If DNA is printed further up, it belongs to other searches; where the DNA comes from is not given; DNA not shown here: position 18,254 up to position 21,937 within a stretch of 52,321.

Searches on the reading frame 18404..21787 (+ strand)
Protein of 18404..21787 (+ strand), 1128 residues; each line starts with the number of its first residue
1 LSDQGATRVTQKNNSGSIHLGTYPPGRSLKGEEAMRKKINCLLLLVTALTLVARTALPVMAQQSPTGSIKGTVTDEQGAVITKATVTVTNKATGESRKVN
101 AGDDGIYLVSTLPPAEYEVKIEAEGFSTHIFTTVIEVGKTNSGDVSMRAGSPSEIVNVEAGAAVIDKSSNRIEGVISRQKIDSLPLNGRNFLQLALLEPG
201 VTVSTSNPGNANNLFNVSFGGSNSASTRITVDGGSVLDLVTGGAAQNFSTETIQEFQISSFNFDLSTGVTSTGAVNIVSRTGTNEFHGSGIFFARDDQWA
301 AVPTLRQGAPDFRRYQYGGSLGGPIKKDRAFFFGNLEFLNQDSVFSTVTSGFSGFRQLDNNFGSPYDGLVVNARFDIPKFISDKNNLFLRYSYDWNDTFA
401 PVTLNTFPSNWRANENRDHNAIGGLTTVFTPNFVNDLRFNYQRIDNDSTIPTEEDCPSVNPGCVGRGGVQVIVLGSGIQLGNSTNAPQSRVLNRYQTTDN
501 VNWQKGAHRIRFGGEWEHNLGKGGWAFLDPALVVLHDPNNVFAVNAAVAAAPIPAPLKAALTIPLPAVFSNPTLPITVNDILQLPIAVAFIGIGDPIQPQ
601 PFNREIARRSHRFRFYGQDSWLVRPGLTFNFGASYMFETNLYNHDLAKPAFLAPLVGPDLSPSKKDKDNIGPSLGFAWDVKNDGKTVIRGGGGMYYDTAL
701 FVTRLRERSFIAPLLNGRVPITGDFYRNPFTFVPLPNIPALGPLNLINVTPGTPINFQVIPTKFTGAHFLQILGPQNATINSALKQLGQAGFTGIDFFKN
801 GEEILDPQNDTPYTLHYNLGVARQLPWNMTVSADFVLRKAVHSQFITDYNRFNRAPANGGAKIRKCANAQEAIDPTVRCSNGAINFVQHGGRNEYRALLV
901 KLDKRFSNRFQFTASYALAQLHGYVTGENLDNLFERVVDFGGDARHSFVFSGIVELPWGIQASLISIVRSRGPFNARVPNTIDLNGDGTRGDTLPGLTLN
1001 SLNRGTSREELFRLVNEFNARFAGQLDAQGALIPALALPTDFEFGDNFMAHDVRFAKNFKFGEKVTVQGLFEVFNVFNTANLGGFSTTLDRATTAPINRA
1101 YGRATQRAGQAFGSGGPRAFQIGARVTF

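Call 33: search_protein_families(library=pfam, proteins=[window:18404-21787:+], max_evalue=0.00001)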
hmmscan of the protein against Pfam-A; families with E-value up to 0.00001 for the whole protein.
window:18404-21787:+ (1128 aa): 2 families
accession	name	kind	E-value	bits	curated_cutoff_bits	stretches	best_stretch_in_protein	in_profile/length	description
PF25183.1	OMP_b-brl_4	-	3.2e-81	274.4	30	2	381-1110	165-833/838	Outer membrane beta barrel domain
PF13620.12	CarboxypepD_reg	-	3.2e-16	59.9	32.3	1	68-147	1-81/82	Carboxypeptidase regulatory-like domain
